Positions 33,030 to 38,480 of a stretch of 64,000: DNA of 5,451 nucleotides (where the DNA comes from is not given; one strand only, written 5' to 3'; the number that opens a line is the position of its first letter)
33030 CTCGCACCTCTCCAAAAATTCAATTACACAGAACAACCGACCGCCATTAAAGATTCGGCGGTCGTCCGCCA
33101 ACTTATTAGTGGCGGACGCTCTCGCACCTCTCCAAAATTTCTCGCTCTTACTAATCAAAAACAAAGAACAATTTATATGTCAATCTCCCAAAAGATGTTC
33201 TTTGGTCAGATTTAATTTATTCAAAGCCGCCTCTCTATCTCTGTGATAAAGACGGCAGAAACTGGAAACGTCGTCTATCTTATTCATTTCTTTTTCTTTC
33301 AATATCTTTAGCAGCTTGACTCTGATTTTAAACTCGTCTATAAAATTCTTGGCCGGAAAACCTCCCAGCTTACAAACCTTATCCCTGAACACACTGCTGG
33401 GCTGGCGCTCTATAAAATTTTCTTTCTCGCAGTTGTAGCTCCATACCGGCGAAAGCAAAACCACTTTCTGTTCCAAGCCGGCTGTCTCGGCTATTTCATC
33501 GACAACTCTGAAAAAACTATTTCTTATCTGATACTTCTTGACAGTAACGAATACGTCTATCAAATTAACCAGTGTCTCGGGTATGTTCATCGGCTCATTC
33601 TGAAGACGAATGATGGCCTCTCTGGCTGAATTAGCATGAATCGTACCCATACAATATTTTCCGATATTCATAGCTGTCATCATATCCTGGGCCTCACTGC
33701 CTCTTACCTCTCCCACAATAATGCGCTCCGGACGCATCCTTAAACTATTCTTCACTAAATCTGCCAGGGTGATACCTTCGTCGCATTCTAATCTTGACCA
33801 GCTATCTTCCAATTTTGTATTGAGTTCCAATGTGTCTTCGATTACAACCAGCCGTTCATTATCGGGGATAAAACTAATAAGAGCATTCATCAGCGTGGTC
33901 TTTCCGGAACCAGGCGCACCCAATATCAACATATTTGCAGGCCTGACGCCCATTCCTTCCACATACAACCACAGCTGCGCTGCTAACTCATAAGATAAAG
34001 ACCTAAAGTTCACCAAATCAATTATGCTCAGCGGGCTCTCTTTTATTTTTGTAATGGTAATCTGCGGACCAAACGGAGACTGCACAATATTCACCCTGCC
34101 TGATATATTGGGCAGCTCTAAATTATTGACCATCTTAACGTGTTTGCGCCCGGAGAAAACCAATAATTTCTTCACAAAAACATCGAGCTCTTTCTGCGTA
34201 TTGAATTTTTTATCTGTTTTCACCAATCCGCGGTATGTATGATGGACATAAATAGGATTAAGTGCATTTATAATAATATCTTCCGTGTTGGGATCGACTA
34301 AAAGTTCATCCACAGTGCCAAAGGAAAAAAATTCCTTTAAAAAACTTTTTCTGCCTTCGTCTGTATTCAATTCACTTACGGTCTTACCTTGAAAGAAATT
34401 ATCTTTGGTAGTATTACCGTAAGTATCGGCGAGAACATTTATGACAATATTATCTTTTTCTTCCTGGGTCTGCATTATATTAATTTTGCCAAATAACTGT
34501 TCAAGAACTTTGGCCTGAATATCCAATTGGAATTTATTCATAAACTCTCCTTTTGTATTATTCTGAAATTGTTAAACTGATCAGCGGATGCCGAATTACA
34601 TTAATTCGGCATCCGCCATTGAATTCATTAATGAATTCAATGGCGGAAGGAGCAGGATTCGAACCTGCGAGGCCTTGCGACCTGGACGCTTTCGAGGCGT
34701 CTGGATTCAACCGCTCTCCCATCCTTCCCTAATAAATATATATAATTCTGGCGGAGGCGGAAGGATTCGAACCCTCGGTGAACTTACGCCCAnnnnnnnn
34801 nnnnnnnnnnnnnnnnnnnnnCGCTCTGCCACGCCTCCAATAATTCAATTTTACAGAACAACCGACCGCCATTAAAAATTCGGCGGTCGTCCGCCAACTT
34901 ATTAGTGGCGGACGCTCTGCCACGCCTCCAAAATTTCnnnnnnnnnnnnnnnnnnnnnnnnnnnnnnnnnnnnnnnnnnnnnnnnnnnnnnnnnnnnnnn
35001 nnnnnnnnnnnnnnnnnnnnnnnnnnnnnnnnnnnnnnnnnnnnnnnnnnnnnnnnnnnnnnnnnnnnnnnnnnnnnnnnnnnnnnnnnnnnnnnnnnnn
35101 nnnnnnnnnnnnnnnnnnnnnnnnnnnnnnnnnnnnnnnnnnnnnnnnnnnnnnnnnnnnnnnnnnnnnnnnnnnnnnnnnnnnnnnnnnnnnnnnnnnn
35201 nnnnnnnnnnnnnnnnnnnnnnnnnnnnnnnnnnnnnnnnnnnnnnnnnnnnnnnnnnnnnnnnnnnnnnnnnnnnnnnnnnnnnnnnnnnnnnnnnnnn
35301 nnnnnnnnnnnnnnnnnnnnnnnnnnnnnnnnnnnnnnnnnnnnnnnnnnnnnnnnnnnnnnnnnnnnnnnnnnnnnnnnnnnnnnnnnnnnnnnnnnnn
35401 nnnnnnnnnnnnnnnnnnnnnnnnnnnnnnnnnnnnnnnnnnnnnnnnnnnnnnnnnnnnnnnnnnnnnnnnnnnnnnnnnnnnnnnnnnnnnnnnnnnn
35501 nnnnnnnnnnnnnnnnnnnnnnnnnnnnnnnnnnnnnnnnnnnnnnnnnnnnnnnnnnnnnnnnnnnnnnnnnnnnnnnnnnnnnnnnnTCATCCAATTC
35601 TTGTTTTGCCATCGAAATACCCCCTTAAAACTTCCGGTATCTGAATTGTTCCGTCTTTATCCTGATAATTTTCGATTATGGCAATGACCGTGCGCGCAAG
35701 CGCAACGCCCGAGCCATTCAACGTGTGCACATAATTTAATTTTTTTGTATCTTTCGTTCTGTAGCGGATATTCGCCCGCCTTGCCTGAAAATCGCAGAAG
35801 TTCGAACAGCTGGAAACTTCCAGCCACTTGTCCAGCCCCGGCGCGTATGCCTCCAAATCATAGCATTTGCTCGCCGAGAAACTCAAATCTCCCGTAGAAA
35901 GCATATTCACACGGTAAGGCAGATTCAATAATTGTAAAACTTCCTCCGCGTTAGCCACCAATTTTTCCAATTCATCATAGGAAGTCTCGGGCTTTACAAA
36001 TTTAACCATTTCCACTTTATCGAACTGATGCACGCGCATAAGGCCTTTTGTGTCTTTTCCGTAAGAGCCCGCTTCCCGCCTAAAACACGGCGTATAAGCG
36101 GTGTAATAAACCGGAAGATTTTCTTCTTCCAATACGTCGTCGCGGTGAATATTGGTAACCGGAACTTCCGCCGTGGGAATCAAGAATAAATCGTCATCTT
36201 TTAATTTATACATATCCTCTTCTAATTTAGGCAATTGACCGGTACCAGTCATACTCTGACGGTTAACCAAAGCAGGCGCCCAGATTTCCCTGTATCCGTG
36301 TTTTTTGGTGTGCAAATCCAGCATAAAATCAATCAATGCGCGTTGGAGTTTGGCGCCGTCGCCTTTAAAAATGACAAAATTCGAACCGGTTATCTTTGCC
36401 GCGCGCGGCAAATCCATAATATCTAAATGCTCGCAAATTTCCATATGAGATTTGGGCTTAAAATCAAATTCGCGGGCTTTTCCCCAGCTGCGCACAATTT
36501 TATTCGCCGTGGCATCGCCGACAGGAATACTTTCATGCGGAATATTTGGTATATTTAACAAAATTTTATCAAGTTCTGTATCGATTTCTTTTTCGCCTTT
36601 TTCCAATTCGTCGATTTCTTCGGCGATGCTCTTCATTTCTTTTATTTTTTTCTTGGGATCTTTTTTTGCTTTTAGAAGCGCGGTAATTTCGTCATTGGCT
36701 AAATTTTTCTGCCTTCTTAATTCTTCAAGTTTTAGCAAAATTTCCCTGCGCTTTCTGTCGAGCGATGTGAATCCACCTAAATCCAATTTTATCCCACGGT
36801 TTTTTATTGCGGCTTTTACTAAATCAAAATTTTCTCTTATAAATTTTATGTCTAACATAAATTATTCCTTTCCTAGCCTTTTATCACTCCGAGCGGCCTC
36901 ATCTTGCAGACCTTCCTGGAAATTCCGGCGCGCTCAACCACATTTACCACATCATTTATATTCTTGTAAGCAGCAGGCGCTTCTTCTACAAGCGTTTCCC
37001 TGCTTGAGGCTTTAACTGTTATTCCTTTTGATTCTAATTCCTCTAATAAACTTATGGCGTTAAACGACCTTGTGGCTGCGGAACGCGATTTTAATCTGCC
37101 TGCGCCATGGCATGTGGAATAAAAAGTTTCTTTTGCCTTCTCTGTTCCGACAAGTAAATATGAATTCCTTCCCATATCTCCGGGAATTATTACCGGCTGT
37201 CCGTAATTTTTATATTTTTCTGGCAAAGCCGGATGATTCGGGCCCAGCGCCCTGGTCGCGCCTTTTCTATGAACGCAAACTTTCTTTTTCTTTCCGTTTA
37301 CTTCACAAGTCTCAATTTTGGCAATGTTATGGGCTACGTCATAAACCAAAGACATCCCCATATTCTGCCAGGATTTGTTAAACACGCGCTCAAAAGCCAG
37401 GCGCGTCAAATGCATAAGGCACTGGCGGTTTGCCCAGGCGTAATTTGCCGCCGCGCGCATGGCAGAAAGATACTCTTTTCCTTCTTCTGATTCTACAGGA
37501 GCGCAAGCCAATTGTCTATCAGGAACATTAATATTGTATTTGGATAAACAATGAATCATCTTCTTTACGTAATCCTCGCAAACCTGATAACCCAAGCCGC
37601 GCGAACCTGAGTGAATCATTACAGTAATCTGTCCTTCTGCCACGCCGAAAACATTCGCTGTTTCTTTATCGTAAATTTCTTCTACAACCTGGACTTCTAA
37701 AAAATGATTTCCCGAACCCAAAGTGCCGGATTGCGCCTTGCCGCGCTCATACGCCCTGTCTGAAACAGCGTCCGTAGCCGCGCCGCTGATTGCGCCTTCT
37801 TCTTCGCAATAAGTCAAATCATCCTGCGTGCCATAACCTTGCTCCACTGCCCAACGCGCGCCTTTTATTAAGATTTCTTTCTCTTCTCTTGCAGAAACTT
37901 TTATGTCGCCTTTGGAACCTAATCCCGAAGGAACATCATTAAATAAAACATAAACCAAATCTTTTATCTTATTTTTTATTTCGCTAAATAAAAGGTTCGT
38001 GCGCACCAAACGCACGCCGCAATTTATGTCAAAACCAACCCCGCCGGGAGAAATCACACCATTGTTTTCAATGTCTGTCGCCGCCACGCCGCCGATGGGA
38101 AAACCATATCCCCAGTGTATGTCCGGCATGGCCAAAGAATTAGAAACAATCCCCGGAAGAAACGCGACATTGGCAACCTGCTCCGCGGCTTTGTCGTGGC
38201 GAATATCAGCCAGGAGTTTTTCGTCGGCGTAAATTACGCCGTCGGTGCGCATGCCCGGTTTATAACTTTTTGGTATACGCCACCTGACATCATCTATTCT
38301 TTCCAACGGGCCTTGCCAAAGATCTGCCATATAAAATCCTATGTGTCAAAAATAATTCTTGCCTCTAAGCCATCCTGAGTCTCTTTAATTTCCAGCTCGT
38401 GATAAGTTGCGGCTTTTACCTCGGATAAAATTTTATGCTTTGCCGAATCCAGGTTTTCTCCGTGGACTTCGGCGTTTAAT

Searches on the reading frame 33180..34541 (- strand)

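Call 12: search_protein_families(library=pfam, proteins=[window:33180-34541:-])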
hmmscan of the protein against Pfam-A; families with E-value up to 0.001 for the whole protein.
window:33180-34541:- (453 aa): 5 families
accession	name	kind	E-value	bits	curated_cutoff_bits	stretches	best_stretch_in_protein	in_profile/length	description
PF00437.27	T2SSE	-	2.4e-33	115.8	24.9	1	145-315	91-257/370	Type II/IV secretion system protein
PF01580.24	FtsK_SpoIIIE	-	8.9e-05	22.5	24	1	201-222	39-60/221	FtsK/SpoIIIE family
PF20720.3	nSTAND3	-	0.00072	19.7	27.2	0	204-245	20-62/155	Novel STAND NTPase 3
PF13555.12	AAA_29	-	0.00079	19.6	27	0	199-223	19-44/61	P-loop containing region of AAA domain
PF09818.15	ABC_ATPase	-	0.00094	18.7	23.2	0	175-246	50-128/283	P-loop domain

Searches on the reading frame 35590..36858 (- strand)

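Call 12: search_protein_families(library=pfam, proteins=[window:35590-36858:-])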
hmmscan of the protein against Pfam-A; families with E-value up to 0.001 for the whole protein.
window:35590-36858:- (422 aa): 2 families
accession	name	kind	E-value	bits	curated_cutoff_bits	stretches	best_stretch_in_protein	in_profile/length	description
PF00587.30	tRNA-synt_2b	-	1e-42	146.7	29.3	1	218-398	2-179/179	tRNA synthetase class II core domain (G, H, P, S and T)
PF02403.27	Seryl_tRNA_N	-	8.2e-28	97.2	28.2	1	1-107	1-108/108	Seryl-tRNA synthetase N-terminal domain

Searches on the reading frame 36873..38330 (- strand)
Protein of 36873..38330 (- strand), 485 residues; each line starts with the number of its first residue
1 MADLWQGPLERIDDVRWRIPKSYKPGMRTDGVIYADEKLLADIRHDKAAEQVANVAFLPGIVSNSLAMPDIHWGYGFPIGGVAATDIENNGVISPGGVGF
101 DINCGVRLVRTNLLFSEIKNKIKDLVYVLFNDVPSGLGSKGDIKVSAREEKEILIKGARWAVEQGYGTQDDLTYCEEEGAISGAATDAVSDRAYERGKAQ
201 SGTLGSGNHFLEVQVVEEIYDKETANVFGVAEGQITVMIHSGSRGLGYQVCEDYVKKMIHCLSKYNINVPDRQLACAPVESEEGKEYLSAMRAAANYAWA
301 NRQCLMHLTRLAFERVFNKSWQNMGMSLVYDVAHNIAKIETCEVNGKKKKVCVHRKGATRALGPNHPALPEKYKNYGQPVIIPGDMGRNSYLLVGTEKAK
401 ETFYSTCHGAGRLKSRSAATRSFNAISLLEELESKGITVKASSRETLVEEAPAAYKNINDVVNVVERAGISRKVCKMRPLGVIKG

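Call 12: search_protein_families(library=pfam, proteins=[window:36873-38330:-])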
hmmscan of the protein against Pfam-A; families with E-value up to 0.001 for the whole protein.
window:36873-38330:- (485 aa): 1 family
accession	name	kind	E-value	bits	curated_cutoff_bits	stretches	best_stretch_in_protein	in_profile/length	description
PF01139.22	RtcB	-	3.6e-178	593.6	27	1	51-485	1-426/426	tRNA-splicing ligase RtcB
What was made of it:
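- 36873..38755 (-): Archease (38339-38755) and RtcB (36873-38330). Archease starts 12 nt after the tRNA, so co-transcription is likely. This is context and was used as the synteny anchor. Pfam (call 12).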
